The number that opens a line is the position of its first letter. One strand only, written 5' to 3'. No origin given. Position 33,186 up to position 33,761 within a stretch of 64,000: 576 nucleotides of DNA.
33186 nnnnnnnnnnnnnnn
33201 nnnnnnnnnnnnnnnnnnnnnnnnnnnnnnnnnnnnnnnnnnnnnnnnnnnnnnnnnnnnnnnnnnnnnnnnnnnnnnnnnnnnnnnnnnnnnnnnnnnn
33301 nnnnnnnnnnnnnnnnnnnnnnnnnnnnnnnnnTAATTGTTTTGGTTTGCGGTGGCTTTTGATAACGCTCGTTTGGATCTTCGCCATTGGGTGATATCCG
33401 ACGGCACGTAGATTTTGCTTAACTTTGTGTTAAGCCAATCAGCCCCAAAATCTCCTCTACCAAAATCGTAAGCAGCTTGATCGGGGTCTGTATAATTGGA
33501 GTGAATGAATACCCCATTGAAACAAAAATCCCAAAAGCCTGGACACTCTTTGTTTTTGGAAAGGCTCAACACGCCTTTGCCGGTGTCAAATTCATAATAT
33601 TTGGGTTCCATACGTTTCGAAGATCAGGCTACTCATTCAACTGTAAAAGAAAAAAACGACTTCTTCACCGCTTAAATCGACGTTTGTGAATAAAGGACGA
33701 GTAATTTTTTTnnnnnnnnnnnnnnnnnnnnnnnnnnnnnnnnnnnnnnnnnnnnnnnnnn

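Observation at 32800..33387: Compositional mosaic inside dnaB: the N-terminal domain and linker are encoded by low-GC, island-like DNA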

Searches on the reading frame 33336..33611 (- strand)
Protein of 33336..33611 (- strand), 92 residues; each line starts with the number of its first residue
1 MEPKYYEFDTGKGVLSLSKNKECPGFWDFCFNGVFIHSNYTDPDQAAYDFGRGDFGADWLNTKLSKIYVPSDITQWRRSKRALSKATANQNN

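Call 17: search_protein_families(library=pfam, proteins=[window:33336-33611:-], max_evalue=0.01)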
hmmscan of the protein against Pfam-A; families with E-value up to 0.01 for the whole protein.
window:33336-33611:- (92 aa): 0 families

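Call 23: find_related_loci(query=A1, collection=metagenome_contigs, flank=7000)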
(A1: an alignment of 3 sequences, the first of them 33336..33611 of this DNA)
Query A1 (92 aa) in metagenome_contigs; peptide patterns used: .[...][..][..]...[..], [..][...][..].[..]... (x = any residue, [..] = any of these).
184 stretches matched a pattern; 6 encode a relative of the query (tblastn E <= 1e-3); 6 distinct loci.
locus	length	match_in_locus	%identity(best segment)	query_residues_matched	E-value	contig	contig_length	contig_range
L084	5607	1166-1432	78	1-89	7e-48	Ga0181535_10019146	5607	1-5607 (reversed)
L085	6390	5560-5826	71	1-92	9e-43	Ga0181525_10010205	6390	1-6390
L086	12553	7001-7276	48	1-92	4e-26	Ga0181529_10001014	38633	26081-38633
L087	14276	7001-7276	48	1-92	4e-26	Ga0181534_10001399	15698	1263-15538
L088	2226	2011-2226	56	1-72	1e-24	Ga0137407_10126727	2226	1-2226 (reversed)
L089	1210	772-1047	36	1-89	4e-15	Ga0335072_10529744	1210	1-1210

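Call 24: find_related_loci(query=A1, collection=viral_contigs, flank=7000)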
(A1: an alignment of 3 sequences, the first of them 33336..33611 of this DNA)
Query A1 (92 aa) in viral_contigs; peptide patterns used: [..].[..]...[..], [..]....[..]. (x = any residue, [..] = any of these).
107 stretches matched a pattern, but none encodes a relative of the query by tblastn (E <= 1e-3).

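Call 31: find_homologous_proteins(query=A1, max_evalue=0.001)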
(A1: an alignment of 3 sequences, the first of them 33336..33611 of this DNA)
Query A1 (3 sequences) (92 aa, profile of the alignment): 24 proteins with E <= 0.001 among 29 candidates.
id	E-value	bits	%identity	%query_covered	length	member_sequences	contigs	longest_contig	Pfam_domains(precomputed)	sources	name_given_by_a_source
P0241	1.9e-50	186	100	100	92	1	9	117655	-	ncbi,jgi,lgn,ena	ncbi:MAG: hypothetical protein ABSG80_05645 [Verrucomicrobiota bacterium]|jgi:ribosomal protein S27A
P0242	3.6e-47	176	71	100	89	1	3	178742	-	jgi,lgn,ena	jgi:hypothetical protein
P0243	9.9e-47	174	76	100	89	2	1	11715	-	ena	-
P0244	4.3e-46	172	75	100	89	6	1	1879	-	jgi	jgi:hypothetical protein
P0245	6.2e-46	172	76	100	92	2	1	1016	-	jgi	jgi:hypothetical protein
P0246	4.0e-45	169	74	100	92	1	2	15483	-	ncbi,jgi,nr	ncbi:MAG TPA: hypothetical protein VHY30_08225 [Verrucomicrobiae bacterium]|jgi:hypothetical protein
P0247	1.3e-44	168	76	100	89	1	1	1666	-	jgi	jgi:hypothetical protein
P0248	2.5e-43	164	53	86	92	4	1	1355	-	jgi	jgi:hypothetical protein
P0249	2.1e-42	161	71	100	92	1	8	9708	-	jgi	jgi:hypothetical protein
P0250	1.4e-41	158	53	86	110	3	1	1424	-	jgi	jgi:hypothetical protein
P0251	2.4e-41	157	73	97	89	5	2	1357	-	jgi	jgi:hypothetical protein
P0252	2.5e-41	157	75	97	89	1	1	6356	-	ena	-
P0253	2.5e-38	148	70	97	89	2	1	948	-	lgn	-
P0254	1.1e-36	142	61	100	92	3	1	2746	-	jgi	-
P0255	2.3e-36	141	62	100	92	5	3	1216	-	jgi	-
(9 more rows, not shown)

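Call 39: predict_structure(alignment_id=A3)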
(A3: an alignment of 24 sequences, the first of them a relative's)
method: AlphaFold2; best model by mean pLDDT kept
length: 92 residues; sequences in the alignment: 24
mean_pLDDT: 75.9   pTM: 0.58
mean pLDDT of the five models: 75.9, 75.4, 74.1, 73.9, 71.7
residues with pLDDT >= 90: 0; 70-90: 74; 50-70: 5; < 50: 13
segments of 3 or more residues with pLDDT < 50: 81-92
pLDDT, mean of each block of 10 residues (from residue 1): 74 86 81 84 87 77 79 78 45 39
secondary structure, 60 per line:
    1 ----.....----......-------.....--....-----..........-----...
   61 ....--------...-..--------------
elements in order: E5-9 E14-19 E27-31 E34-37 H43-52 H58-64

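Call 44: fold_search(model_id=the predicted structure, library=pdb)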
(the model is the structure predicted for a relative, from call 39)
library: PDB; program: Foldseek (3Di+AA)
matches with E <= 10: 308; with E <= 0.001: 0
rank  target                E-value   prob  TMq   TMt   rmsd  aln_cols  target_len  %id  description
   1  3ehr_B                7.0e-01  0.07  0.20  0.13  11.9        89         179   19  Crystal Structure of Human Osteoclast Stimulating Factor (released 2009-08-04)
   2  2g5f_A                1.4e+00  0.06  0.20  0.06   9.5        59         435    8  The structure of MbtI from Mycobacterium Tuberculosis, the first enzyme in the synthesis of Mycobactin, reveals it to  (released 2006-09-05)
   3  5xgg_A                1.4e+00  0.05  0.17  0.22   7.6        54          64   20  Crystal Structure C-terminal SH3 domain of Myosin IB from Entamoeba histolytica (released 2017-08-16)
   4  5xg9_F                1.5e+00  0.05  0.17  0.23   7.5        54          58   20  Crystal Structure of PEG-bound SH3 domain of Myosin IB from Entamoeba histolytica (released 2017-08-16)
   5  7ytu_A                1.5e+00  0.15  0.28  0.38   5.2        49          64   16  Crystal structure of vaccinia virus G3/L5 sub-complex (SeMet-labeled, P31 space group) (released 2023-02-08)
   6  8qij_A                1.5e+00  0.06  0.22  0.06   9.1        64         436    9  Crystallographic Structure of a Salicylate Synthase from M. abscessus (Mab-SaS) (released 2024-01-31)
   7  3st6_C                1.6e+00  0.05  0.21  0.06   9.3        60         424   13  Structure of a M. tuberculosis Synthase, MbtI, in Complex with an Isochorismate Analogue Inhibitor (released 2012-05-30)
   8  3st6_D                1.7e+00  0.08  0.24  0.07   9.0        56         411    9  Structure of a M. tuberculosis Synthase, MbtI, in Complex with an Isochorismate Analogue Inhibitor (released 2012-05-30)
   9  3kl7                  2.0e+00  0.20  0.27  0.12   7.4        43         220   21  Crystal structure of Putative metal-dependent hydrolase (YP_001302908.1) from Parabacteroides distasonis ATCC 8503 at 2. (released 2010-02-02)
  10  4g7h_C                2.0e+00  0.08  0.24  0.03  11.1        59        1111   15  Crystal structure of Thermus thermophilus transcription initiation complex (released 2012-10-31)
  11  4nbq_A                2.1e+00  0.47  0.36  0.05   1.9        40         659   12  Structure of the polynucleotide phosphorylase (CBU_0852) from Coxiella burnetii (released 2015-06-17)
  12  8k2v_A                2.1e+00  0.13  0.27  0.13   3.0        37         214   11  3-Methylcrotonyl-CoA Carboxylase in MCCD state with Acetyl CoA (released 2024-07-10)
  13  9mno_D                2.2e+00  0.14  0.37  0.18  14.8        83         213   12  Structure of the TelA-associated type VII secretion system chaperone LcpA in complex with the chaperone binding site o (released 2025-11-05)
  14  7ytt_A                2.2e+00  0.11  0.25  0.31   6.1        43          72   19  Crystal structure of vaccinia virus G3/L5 sub-complex (SeMet-labeled, P21 space group) (released 2023-02-08)
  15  3r5l                  2.2e+00  0.05  0.20  0.17   8.6        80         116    6  Structure of Ddn, the Deazaflavin-dependent nitroreductase from Mycobacterium tuberculosis involved in bioreductive acti (released 2012-01-18)
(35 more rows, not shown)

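Call 45: fold_search(model_id=the predicted structure, library=viral)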
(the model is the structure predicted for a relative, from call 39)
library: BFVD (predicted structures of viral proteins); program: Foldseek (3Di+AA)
matches with E <= 10: 776; with E <= 0.001: 0
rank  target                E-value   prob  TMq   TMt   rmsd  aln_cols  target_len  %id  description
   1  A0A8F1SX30            1.2e-01  0.87  0.42  0.49   7.2        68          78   13  (no name in the UniProt tables at hand)
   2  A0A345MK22            1.9e-01  0.69  0.39  0.17   7.6        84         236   13  Uncharacterized protein [Bacillus phage BSP38]
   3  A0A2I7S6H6            2.3e-01  0.63  0.34  0.39   6.9        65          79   14  (no name in the UniProt tables at hand)
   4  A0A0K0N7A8            2.4e-01  0.66  0.37  0.42   3.8        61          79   11  Uncharacterized protein [Gordonia phage GMA2]
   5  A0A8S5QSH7            3.1e-01  0.85  0.49  0.48   3.9        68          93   16  Uncharacterized protein [Siphoviridae sp. ct4be24]
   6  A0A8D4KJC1            3.8e-01  0.41  0.33  0.18   5.0        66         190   18  (no name in the UniProt tables at hand)
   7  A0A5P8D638            4.0e-01  0.60  0.41  0.28   6.2        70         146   10  (no name in the UniProt tables at hand)
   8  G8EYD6                4.0e-01  0.16  0.30  0.28  16.3        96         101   18  Uncharacterized protein [Synechococcus phage S-CBP42]
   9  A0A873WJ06            4.5e-01  0.25  0.37  0.31   5.7        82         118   15  (no name in the UniProt tables at hand)
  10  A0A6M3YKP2            4.5e-01  0.23  0.27  0.31   5.4        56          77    9  (no name in the UniProt tables at hand)
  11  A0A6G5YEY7            5.1e-01  0.60  0.29  0.46   2.4        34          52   15  (no name in the UniProt tables at hand)
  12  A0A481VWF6            5.1e-01  0.44  0.40  0.48   4.7        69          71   13  (no name in the UniProt tables at hand)
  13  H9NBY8                5.4e-01  0.57  0.40  0.10   5.2        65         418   11  (no name in the UniProt tables at hand)
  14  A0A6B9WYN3            5.8e-01  0.77  0.32  0.10   1.9        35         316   23  (no name in the UniProt tables at hand)
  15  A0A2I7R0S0            6.1e-01  0.44  0.39  0.49   8.0        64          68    9  Uncharacterized protein [Vibrio phage 1.097.O._10N.286.49.B3]
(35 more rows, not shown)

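Call 46: search_protein_representatives(alignment_id=A3)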
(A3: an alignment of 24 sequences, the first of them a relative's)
Query: 24 sequences, 92 profile positions. Proteins with E-value up to 0.001 (for the whole library): 51; up to 1e-10: 15; up to 1e-30: 1. The best 51 are listed.
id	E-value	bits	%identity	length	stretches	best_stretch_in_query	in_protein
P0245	5.3e-45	167.3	-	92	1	1-92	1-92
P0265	3.9e-25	103.6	-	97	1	2-86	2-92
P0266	7.0e-21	90.0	-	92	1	1-91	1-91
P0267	2.2e-20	88.4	-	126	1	3-91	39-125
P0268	1.3e-17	79.5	-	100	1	1-86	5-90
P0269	1.4e-17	79.4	-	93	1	1-80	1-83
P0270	8.0e-16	73.8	-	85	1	3-90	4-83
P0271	1.6e-13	66.4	-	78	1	4-77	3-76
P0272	4.5e-13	64.9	-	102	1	7-77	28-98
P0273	2.7e-12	62.5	-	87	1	1-81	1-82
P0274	2.4e-11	59.4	-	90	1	6-80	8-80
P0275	3.1e-11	59.0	-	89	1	1-80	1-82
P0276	6.5e-11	58.0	-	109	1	7-80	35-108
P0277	7.3e-11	57.9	-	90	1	1-83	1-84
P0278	9.0e-11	57.6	-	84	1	4-81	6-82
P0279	2.5e-10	56.1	-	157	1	2-80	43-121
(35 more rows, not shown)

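Call 47: find_encoding_contigs(protein=P0265, flank=5000, max_places=3)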
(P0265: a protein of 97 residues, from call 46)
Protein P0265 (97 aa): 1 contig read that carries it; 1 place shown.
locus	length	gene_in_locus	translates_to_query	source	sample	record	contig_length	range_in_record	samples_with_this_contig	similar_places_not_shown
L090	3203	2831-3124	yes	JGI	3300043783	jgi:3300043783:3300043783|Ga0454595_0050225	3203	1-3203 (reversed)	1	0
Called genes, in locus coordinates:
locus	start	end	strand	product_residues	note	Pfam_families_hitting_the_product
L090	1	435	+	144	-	?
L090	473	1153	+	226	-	PF01914:MarC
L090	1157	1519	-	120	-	-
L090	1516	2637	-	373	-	PF06925:MGDG_synth, PF02350:Epimerase_2 (weak), PF00534:Glycos_transf_1, PF04101:Glyco_tran_28_C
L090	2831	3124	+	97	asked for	-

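Call 48: find_encoding_contigs(protein=P0267, flank=5000, max_places=3)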
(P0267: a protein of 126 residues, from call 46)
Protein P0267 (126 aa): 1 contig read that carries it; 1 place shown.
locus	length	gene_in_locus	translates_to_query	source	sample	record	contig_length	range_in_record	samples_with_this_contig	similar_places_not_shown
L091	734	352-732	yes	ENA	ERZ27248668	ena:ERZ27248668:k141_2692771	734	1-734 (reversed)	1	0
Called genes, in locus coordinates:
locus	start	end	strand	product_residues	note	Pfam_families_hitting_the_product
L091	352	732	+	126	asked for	?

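Call 50: find_encoding_contigs(protein=P0241, flank=6000, max_places=8)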
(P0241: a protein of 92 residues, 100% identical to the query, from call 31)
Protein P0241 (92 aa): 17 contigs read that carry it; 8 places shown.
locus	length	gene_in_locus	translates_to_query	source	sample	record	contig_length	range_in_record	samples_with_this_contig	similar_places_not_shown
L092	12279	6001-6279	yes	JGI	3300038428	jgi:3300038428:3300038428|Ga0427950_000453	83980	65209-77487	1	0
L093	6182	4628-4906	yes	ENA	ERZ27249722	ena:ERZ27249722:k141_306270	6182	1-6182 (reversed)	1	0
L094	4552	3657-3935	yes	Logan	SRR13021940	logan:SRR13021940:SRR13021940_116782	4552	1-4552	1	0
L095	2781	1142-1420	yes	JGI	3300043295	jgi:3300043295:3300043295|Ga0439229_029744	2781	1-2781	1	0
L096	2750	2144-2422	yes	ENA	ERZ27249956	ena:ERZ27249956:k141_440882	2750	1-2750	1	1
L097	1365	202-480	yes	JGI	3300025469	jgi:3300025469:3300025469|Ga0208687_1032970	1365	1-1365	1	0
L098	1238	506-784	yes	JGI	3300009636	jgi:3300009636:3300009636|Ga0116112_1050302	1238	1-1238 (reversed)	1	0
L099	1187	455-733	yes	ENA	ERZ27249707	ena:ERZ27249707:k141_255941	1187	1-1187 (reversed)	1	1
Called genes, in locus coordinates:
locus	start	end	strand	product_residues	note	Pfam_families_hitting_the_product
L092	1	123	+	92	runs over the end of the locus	PF00313:CSD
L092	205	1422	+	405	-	PF04055:Radical_SAM, PF06969:HemN_C (weak)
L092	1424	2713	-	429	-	PF00083:Sugar_tr, PF07690:MFS_1, PF12832:MFS_1_like, PF13347:MFS_2, PF05977:MFS_3, PF07690:MFS_1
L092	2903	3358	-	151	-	-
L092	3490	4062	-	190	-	PF06114:Peptidase_M78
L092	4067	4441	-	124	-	PF13560:HTH_31 (weak), PF01381:HTH_3 (weak)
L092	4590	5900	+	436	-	PF14452:Multi_ubiq (faint)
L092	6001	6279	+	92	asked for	-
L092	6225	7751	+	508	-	PF00772:DnaB, PF03796:DnaB_C, PF13481:AAA_25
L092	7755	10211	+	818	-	PF07244:POTRA, PF08478:POTRA_1 (faint), PF07244:POTRA, PF01103:Omp85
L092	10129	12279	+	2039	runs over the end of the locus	PF25778:DUF7948, PF06739:SBBP, PF13927:Ig_3, PF07679:I-set, PF13927:Ig_3, PF07679:I-set, PF13927:Ig_3, PF07679:I-set, +19 more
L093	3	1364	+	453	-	?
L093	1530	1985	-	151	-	-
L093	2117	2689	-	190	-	PF06114:Peptidase_M78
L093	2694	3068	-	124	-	PF13560:HTH_31 (weak), PF01381:HTH_3 (weak)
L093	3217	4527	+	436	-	PF14452:Multi_ubiq (faint)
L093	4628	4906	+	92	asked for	-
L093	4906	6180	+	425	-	?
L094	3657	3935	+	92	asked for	-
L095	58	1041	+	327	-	-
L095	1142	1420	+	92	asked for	-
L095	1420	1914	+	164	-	PF00772:DnaB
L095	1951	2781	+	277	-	?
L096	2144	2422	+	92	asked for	-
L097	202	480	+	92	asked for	-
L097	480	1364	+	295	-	?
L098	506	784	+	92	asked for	-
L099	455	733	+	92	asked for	-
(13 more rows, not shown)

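Call 71: find_encoding_contigs(protein=P0266, flank=5000, max_places=2)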
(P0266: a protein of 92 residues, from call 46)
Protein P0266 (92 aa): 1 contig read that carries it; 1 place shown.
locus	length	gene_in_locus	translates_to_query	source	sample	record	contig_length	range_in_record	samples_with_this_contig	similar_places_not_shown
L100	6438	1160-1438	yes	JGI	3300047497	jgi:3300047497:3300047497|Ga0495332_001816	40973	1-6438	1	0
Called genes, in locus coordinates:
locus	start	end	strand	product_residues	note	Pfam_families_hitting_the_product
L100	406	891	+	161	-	-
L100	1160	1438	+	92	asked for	-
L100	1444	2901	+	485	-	PF00772:DnaB, PF03796:DnaB_C, PF13481:AAA_25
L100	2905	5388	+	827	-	PF07244:POTRA (weak), PF08478:POTRA_1 (faint), PF07244:POTRA, PF08479:POTRA_2 (faint), PF07244:POTRA, PF01103:Omp85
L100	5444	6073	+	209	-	PF03938:OmpH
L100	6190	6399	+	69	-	PF01632:Ribosomal_L35p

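Call 72: find_encoding_contigs(protein=P0268, flank=5000, max_places=2)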
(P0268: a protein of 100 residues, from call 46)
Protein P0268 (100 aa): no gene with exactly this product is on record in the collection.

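Call 73: find_encoding_contigs(protein=P0279, flank=5000, max_places=2)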
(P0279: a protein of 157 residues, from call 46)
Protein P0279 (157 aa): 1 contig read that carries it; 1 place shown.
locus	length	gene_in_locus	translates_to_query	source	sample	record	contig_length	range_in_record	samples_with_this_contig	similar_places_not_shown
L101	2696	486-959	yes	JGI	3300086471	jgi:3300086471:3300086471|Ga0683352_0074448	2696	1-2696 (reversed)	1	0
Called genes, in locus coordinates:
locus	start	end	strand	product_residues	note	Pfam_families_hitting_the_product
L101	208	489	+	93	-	-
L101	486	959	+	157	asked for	-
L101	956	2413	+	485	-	PF00772:DnaB, PF03796:DnaB_C, PF13481:AAA_25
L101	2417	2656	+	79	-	-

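Call 81: search_protein_families(library=phrogs, proteins=[window:33336-33611:-], max_evalue=0.1)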
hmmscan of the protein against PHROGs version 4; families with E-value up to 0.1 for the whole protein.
window:33336-33611:- (92 aa): 0 families

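Call 82: search_protein_families(library=ncbifam, proteins=[window:33336-33611:-], max_evalue=0.1)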
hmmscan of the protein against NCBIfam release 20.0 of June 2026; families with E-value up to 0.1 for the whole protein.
window:33336-33611:- (92 aa): 0 families

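Call 83: search_protein_families(library=padloc, proteins=[window:33336-33611:-], max_evalue=0.1)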
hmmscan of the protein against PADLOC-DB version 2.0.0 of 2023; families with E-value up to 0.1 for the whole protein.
window:33336-33611:- (92 aa): 0 families
